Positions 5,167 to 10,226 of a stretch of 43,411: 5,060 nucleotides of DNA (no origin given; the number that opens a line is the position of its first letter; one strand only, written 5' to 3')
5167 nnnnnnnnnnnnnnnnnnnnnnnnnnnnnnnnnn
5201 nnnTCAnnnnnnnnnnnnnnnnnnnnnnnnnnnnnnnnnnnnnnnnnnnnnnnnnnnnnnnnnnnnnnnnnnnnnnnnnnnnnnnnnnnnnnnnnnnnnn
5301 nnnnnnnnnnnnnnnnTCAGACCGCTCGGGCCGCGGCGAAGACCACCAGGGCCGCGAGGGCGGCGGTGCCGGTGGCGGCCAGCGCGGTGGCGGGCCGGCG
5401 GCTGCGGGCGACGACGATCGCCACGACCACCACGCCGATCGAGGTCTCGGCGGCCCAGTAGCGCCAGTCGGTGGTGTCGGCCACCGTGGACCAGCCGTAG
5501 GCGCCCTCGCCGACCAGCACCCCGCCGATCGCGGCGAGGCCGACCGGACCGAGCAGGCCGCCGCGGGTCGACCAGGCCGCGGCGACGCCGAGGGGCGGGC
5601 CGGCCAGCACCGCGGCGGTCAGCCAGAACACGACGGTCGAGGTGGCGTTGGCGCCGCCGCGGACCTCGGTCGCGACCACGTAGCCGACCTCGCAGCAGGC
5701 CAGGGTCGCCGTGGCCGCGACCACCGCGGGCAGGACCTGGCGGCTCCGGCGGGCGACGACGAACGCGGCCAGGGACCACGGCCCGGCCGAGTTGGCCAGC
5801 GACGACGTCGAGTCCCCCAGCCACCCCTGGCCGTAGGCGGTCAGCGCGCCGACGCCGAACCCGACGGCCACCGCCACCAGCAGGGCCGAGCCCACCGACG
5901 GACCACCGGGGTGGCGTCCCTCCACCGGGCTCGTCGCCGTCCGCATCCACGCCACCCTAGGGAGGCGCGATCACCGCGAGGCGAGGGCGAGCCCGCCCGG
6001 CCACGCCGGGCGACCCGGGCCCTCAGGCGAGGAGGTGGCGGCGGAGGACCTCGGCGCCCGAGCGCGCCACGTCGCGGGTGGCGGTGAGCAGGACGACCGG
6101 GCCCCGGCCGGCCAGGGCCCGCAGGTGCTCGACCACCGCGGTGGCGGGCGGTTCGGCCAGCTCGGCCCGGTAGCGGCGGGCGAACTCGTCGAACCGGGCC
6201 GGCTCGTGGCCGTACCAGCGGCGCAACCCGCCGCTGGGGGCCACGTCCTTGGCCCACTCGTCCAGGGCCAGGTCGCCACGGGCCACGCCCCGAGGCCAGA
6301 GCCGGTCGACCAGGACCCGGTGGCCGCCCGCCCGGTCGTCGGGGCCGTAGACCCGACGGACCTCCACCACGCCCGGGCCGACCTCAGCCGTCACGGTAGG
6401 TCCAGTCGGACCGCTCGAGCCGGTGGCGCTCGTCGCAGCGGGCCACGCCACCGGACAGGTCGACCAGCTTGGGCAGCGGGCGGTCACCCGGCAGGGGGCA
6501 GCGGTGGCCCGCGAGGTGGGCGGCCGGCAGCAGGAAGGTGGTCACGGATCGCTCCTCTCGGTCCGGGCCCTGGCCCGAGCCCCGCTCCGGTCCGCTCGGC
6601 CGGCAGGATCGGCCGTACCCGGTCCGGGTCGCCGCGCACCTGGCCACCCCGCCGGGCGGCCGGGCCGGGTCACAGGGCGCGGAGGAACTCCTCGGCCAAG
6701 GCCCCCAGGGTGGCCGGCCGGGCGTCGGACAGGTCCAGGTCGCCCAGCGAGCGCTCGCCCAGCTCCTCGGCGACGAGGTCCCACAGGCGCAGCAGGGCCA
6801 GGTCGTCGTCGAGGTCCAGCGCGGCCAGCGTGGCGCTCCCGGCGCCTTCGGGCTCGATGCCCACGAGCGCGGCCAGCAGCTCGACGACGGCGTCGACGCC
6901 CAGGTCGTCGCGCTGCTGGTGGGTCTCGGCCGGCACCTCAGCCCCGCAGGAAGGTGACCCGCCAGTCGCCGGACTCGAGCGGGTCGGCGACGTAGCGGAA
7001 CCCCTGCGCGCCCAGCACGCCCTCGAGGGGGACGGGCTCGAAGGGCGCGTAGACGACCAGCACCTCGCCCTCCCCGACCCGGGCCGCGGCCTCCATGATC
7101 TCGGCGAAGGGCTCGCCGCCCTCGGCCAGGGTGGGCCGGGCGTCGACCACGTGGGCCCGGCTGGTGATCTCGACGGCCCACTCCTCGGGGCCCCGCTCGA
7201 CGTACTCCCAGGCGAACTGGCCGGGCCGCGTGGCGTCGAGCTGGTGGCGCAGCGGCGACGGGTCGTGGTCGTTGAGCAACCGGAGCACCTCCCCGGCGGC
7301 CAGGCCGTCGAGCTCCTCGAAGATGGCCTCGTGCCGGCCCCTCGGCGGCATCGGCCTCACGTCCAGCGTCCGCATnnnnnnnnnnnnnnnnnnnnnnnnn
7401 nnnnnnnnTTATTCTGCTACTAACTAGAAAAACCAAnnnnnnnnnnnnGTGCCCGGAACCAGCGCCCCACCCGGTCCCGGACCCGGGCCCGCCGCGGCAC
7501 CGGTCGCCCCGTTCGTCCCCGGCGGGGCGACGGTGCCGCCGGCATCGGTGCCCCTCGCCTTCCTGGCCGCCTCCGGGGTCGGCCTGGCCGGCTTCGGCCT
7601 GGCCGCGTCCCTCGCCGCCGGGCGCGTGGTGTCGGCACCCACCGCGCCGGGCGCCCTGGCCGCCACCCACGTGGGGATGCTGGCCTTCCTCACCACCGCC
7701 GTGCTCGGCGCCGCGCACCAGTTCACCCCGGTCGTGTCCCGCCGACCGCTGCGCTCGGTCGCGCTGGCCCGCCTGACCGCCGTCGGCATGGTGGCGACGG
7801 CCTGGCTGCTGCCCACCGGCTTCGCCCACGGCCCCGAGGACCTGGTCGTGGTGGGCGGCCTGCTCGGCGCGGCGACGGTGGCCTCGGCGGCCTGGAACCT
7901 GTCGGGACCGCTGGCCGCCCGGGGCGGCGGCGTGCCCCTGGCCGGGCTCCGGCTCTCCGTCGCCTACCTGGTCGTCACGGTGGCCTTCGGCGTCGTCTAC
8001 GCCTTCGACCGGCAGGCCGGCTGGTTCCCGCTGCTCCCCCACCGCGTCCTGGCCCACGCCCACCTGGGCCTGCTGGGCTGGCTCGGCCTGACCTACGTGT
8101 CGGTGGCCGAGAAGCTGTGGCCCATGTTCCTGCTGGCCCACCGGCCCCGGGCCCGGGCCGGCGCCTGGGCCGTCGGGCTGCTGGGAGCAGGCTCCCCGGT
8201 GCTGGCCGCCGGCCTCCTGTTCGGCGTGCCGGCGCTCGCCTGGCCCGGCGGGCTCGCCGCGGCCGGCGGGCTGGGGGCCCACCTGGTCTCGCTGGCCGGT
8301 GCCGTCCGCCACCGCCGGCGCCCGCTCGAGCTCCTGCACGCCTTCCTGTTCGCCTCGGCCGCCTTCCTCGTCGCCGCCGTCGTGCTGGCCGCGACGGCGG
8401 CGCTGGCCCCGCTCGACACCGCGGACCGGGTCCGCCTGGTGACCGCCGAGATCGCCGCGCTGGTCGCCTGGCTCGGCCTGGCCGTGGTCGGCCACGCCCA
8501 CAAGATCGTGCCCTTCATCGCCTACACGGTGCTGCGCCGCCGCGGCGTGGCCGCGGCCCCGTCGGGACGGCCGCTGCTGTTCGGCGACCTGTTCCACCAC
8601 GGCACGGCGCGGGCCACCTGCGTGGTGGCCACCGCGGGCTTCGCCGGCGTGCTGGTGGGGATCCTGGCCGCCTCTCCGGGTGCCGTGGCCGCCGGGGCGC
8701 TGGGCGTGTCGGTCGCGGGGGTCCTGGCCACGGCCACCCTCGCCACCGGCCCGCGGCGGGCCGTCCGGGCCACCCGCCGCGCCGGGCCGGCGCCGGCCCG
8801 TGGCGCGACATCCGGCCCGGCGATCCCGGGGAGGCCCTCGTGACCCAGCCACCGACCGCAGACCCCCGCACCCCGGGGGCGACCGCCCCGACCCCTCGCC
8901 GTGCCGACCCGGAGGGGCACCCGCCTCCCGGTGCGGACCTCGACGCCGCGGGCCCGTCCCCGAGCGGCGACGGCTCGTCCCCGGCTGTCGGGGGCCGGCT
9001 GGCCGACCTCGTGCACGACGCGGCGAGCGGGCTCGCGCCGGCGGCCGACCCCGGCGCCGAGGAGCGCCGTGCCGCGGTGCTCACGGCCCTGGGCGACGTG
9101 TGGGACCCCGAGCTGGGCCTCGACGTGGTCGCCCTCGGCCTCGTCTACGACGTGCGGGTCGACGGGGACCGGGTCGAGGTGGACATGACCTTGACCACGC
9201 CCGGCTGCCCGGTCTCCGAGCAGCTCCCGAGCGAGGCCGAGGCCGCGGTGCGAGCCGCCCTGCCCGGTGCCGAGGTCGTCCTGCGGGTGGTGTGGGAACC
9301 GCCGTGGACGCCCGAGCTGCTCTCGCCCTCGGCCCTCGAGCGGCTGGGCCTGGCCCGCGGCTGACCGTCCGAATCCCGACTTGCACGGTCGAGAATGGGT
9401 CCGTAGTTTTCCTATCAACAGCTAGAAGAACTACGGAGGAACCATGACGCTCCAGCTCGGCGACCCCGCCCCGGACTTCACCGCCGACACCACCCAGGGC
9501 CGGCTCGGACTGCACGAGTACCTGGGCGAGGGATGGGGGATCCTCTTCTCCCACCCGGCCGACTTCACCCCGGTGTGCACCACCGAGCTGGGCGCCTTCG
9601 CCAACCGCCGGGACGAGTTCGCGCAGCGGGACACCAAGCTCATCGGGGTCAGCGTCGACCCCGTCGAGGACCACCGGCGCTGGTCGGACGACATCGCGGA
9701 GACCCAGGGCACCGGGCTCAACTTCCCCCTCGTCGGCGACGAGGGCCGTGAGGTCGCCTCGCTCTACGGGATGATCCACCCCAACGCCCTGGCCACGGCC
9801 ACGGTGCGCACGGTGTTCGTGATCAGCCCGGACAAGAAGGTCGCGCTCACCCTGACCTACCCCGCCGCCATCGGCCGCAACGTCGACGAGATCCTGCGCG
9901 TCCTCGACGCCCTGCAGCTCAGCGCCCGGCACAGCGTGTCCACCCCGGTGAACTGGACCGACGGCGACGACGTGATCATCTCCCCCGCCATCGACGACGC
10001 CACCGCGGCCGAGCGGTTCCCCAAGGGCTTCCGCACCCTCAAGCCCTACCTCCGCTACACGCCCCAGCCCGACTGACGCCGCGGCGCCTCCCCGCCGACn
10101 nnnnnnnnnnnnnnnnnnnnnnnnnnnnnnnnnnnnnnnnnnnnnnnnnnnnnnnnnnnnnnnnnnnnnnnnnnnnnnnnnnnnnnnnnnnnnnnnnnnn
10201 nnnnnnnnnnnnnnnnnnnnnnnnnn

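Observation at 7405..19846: Related AT-rich motif recurs upstream of five transcription units, linking the redox/globin genes and the giant operon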

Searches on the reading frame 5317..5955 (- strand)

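Call 11: search_protein_families(library=pfam, proteins=[window:5317-5955:-], max_evalue=0.01)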
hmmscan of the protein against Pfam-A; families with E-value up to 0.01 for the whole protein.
window:5317-5955:- (212 aa): 1 family
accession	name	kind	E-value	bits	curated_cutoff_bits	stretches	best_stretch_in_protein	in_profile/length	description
PF20128.4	DUF6518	-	7.6e-42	143.6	25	1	22-209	8-198/204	Family of unknown function (DUF6518)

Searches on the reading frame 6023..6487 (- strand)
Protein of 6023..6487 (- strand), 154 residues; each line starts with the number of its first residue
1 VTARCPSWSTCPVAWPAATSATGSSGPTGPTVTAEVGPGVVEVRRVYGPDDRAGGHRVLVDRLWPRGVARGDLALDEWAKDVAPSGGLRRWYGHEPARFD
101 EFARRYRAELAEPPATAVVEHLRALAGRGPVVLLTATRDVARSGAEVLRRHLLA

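Call 11: search_protein_families(library=pfam, proteins=[window:6023-6487:-], max_evalue=0.01)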
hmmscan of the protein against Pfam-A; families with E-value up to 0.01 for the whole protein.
window:6023-6487:- (154 aa): 3 families
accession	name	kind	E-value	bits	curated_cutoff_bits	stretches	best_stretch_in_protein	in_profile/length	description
PF22752.1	DUF488-N3i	-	6.1e-34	117.8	27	1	41-153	2-112/131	Inactive DUF488-N3 subclade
PF04343.18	DUF488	-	4.2e-27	95.6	22.2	1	43-151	2-120/121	Domain of unknown function DUF488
PF22751.1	DUF488-N3a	-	2.6e-20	73.3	27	1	42-152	2-114/118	Active DUF488-N3 subclade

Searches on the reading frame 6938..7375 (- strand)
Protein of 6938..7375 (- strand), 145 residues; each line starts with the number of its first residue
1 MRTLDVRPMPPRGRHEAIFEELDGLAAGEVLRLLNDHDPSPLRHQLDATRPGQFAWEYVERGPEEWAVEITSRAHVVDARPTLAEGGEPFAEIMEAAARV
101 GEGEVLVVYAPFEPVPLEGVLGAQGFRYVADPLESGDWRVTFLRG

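Call 10: search_protein_families(library=pfam, proteins=[window:6938-7375:-], max_evalue=0.01)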
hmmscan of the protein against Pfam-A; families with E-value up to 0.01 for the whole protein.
window:6938-7375:- (145 aa): 1 family
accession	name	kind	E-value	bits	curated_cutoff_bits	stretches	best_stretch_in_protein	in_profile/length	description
PF10006.14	DUF2249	-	4e-44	148.8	29.5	2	3-71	1-69/70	Uncharacterized conserved protein (DUF2249)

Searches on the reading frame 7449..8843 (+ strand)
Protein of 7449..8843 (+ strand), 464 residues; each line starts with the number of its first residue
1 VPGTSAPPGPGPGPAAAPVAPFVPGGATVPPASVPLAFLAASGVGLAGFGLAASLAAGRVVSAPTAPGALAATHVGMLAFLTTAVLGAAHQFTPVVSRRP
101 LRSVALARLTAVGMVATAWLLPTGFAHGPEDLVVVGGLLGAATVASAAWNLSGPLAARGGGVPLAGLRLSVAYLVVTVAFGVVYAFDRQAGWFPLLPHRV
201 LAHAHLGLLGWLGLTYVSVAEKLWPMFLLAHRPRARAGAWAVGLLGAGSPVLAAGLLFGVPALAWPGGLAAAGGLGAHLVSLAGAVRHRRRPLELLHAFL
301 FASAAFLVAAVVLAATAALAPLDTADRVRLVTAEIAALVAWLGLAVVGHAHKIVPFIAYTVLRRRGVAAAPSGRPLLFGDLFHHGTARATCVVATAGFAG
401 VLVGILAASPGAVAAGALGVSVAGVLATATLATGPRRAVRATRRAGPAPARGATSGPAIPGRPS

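Call 10: search_protein_families(library=pfam, proteins=[window:7449-8843:+], max_evalue=0.01)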
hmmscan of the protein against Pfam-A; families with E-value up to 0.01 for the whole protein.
window:7449-8843:+ (464 aa): 0 families

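Call 30: search_protein_families(library=ncbifam, proteins=[window:7449-8843:+], max_evalue=0.01)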
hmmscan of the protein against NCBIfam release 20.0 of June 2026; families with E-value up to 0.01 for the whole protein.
window:7449-8843:+ (464 aa): 0 families

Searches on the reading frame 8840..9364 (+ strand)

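Call 10: search_protein_families(library=pfam, proteins=[window:8840-9364:+], max_evalue=0.01)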
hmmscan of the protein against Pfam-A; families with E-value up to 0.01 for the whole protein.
window:8840-9364:+ (174 aa): 2 families
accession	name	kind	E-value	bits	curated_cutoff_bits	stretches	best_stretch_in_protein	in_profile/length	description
PF01883.24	FeS_assembly_P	-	2.6e-24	85.7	23.5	1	77-147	1-69/73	Iron-sulfur cluster assembly protein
PF19938.4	DUF6400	-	0.003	17.9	27.1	1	75-91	11-27/69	Family of unknown function (DUF6400)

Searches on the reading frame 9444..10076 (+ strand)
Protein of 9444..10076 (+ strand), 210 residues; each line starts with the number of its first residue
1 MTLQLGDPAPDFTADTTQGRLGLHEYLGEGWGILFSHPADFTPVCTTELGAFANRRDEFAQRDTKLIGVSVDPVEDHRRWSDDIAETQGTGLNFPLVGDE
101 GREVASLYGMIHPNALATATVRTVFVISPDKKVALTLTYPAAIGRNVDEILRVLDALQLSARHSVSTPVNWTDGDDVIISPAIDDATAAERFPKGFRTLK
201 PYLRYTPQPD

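Call 10: search_protein_families(library=pfam, proteins=[window:9444-10076:+], max_evalue=0.01)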
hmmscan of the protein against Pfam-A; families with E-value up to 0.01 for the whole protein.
window:9444-10076:+ (210 aa): 3 families
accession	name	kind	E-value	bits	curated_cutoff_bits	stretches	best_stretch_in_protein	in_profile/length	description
PF00578.27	AhpC-TSA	-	1e-32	113.1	26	1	6-134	2-122/124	AhpC/TSA family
PF08534.16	Redoxin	-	6.5e-12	45.9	26.6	1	5-134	2-129/148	Redoxin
PF10417.14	1-cysPrx_C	-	1e-08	35.4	21.1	1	156-194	1-40/41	C-terminal domain of 1-Cys peroxiredoxin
